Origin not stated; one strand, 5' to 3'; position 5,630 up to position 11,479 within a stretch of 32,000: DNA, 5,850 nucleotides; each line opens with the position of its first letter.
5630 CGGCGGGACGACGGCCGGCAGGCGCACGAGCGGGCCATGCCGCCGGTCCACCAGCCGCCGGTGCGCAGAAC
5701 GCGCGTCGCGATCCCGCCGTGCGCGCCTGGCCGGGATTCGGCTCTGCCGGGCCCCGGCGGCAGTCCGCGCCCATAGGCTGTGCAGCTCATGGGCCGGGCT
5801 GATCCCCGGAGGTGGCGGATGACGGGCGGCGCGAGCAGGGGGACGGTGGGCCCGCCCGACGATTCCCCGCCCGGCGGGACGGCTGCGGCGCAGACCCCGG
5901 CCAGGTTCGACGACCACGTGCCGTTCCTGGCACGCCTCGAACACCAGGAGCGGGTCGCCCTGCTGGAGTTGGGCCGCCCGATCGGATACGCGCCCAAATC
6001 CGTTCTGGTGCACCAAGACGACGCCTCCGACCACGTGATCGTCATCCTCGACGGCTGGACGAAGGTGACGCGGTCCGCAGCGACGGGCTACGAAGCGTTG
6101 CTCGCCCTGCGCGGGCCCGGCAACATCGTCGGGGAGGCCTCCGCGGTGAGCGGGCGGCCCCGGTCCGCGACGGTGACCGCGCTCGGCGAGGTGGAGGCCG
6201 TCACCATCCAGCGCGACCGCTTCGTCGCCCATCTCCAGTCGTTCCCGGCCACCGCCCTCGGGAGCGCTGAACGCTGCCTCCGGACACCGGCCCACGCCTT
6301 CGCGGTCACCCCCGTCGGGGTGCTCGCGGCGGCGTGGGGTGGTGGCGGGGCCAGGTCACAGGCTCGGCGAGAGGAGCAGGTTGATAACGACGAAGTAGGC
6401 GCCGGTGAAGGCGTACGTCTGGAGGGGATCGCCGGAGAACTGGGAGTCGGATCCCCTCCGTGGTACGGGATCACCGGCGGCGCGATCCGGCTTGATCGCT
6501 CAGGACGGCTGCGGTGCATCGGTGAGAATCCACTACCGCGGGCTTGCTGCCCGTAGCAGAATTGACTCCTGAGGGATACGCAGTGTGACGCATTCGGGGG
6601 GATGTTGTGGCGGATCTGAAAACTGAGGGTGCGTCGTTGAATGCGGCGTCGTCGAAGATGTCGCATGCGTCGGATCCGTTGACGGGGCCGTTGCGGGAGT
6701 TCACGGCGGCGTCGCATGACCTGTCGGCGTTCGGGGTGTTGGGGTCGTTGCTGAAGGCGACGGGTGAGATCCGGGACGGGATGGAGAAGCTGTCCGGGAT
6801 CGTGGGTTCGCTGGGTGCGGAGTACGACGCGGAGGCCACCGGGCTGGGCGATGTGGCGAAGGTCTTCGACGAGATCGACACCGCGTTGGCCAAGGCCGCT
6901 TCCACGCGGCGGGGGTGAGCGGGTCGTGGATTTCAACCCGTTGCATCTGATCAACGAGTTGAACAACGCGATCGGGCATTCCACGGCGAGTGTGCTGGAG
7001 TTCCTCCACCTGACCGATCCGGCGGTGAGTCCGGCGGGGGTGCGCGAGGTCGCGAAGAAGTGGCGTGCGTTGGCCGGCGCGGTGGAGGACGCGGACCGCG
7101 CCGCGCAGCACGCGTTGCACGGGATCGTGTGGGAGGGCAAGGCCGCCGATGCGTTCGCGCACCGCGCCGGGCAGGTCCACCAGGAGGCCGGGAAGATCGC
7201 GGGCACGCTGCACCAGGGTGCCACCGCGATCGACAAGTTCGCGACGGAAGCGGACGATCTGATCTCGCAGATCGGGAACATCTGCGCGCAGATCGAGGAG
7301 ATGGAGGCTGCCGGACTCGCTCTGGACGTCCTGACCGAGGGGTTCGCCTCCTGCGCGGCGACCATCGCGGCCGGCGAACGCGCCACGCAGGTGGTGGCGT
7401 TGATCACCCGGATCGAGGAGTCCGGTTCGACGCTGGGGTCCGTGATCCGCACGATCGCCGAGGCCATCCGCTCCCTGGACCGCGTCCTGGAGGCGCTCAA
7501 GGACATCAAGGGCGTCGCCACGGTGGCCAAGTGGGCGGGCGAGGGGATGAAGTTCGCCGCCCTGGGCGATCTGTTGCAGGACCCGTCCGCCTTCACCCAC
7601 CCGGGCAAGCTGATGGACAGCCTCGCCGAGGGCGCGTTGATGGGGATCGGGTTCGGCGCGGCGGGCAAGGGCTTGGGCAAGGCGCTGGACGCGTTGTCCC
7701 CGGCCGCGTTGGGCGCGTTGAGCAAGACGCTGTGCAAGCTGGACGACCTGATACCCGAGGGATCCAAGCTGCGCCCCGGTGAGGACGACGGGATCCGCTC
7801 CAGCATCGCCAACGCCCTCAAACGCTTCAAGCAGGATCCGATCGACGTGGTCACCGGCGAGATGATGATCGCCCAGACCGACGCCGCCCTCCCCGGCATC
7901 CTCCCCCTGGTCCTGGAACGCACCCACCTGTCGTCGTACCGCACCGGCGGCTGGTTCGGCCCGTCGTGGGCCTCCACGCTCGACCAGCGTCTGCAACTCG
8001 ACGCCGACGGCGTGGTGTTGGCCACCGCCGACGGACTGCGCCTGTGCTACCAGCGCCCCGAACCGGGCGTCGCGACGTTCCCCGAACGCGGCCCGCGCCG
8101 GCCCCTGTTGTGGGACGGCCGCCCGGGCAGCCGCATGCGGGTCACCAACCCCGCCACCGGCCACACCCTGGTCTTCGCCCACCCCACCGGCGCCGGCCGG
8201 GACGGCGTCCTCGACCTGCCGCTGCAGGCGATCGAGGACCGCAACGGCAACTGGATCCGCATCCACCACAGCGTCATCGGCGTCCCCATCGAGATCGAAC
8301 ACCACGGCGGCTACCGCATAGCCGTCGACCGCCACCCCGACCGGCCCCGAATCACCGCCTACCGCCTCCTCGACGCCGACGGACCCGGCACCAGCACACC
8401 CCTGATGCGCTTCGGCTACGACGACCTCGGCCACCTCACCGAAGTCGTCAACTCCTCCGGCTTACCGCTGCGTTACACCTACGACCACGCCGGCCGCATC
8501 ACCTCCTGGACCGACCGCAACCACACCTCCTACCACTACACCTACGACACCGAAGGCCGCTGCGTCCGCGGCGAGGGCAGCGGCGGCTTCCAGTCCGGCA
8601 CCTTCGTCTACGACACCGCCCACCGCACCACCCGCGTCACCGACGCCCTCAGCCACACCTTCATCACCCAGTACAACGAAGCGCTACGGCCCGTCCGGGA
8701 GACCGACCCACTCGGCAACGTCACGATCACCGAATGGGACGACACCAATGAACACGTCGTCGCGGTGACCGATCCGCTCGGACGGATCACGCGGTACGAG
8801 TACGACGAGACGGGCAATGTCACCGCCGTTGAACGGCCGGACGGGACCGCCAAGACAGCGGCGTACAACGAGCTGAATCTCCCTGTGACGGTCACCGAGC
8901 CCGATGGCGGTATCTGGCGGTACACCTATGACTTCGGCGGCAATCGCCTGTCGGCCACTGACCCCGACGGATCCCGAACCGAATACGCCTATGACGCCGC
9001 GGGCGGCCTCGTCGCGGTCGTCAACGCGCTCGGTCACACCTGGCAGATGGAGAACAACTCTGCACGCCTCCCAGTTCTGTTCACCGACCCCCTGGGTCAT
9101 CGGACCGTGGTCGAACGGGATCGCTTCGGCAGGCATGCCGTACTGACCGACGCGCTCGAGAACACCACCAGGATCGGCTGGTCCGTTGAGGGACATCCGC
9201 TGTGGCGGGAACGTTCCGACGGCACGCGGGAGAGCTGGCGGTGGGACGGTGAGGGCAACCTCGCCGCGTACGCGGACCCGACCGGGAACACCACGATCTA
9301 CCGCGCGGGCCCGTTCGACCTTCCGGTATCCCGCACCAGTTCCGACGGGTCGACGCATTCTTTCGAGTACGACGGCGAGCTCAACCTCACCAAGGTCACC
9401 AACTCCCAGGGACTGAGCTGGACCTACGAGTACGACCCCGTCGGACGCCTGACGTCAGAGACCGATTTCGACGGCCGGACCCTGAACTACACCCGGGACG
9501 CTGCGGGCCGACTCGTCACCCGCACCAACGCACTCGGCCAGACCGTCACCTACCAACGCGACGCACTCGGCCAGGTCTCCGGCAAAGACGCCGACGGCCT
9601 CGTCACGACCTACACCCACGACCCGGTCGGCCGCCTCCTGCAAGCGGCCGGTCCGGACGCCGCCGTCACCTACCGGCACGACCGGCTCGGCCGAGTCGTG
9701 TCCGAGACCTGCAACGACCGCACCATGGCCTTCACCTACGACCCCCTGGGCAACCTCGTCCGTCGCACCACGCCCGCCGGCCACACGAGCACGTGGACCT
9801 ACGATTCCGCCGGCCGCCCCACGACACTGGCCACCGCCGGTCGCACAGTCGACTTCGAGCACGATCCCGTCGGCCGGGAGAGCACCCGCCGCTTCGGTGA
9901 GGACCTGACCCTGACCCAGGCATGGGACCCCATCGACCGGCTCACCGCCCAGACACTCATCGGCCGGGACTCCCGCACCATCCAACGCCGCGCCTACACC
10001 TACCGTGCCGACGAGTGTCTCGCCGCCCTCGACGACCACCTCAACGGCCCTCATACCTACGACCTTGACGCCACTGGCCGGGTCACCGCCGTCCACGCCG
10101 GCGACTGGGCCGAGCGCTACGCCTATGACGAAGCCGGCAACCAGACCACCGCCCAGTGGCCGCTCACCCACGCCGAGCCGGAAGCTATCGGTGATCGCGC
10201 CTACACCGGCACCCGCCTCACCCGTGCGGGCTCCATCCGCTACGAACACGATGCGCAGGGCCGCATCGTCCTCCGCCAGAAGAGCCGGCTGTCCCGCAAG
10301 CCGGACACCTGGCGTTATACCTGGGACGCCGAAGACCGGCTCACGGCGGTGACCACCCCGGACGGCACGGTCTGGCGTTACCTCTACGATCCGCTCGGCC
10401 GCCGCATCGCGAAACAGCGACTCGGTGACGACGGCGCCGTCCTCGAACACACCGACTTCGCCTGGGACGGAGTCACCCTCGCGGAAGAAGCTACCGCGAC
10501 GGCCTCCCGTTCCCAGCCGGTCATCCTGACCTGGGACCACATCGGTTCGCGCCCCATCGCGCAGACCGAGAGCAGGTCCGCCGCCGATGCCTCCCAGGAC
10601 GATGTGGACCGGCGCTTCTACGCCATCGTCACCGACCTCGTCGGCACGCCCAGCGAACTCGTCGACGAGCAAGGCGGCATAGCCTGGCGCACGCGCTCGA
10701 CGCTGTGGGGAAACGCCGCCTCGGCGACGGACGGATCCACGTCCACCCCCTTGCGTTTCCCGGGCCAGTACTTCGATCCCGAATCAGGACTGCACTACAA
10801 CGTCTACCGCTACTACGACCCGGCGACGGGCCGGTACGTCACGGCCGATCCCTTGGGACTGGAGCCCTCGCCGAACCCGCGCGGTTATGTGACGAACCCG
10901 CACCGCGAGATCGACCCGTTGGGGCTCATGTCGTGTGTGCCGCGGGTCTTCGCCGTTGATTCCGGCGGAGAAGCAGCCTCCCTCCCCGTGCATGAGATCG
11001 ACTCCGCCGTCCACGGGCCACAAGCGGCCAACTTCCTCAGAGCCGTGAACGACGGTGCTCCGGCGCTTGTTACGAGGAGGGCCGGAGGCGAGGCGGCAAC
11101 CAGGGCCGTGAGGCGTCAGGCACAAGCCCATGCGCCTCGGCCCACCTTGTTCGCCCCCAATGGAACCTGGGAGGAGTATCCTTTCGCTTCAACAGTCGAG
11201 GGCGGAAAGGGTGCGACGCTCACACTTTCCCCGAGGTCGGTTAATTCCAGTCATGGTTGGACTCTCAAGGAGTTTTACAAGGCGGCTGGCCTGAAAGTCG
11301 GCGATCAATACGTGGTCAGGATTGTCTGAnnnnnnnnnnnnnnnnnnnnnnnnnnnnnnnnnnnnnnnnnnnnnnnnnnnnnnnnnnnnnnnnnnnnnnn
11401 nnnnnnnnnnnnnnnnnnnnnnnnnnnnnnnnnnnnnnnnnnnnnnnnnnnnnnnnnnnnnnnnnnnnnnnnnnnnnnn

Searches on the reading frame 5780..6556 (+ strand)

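Call 9: search_protein_families(library=pfam, proteins=[window:5780-6556:+], max_evalue=0.001)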
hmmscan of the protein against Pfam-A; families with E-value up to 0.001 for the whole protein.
window:5780-6556:+ (258 aa): 1 family
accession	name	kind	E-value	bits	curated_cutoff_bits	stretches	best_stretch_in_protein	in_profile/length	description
PF00027.35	cNMP_binding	-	4.1e-18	65.6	27.5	1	70-153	4-87/89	Cyclic nucleotide-binding domain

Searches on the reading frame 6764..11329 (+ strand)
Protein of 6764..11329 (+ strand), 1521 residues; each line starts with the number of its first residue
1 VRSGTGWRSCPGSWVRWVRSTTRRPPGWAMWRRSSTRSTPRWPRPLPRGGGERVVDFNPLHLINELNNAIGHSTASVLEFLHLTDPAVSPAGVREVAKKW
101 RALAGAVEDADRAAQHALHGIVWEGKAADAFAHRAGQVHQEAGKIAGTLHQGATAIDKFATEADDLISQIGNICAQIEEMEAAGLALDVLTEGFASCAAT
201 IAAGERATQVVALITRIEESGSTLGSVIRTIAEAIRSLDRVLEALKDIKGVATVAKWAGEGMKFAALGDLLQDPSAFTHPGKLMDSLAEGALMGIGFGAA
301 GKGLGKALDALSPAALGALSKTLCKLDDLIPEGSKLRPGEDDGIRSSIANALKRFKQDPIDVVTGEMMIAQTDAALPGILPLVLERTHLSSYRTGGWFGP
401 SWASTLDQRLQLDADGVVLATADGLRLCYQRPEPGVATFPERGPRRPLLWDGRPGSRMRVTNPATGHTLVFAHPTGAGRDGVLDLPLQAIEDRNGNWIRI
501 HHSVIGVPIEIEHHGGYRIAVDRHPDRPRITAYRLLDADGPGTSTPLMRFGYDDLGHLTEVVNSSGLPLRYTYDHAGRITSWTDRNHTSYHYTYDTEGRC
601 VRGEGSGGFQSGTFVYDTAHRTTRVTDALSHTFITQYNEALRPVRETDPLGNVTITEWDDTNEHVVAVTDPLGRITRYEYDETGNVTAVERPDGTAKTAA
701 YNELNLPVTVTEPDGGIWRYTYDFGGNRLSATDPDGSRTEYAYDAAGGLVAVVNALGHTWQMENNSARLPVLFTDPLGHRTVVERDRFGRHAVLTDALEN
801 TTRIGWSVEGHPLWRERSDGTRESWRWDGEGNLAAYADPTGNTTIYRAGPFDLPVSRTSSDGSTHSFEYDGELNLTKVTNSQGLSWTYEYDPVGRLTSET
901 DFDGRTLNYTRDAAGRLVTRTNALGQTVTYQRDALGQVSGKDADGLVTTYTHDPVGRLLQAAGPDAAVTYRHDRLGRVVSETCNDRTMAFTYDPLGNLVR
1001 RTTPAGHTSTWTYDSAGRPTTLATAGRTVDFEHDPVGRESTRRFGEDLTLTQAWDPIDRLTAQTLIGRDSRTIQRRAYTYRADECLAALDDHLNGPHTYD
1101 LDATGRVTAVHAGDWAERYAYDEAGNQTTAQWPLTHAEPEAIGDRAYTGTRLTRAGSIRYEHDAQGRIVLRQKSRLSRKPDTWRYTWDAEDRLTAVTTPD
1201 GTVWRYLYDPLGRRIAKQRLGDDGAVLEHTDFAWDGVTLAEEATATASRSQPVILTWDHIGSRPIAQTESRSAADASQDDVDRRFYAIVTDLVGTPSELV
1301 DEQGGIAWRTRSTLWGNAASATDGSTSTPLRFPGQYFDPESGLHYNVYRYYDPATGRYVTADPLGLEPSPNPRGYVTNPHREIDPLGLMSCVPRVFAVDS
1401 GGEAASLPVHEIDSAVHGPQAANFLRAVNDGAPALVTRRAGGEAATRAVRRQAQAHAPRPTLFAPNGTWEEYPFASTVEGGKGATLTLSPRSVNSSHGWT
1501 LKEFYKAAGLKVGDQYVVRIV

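Call 9: search_protein_families(library=pfam, proteins=[window:6764-11329:+], max_evalue=0.001)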
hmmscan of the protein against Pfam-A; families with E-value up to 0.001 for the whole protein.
window:6764-11329:+ (1521 aa): 5 families
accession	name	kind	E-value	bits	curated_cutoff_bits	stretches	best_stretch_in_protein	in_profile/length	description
PF05593.20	RHS_repeat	-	1.3e-82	271.2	22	10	869-906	1-38/38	RHS Repeat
PF20148.4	DUF6531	-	4.4e-23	81.8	24.1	1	358-427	2-72/74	Domain of unknown function (DUF6531)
PF14040.12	DNase_NucA_NucB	-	5.5e-19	69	23.8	1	1427-1518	4-99/100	Deoxyribonuclease NucA/NucB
PF03527.20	RHS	-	9e-09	35.5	27.9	1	1288-1319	4-35/38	RHS protein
PF25023.1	TEN_YD-shell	-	1.9e-08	33.3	50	0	1098-1362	627-866/909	Teneurin YD-shell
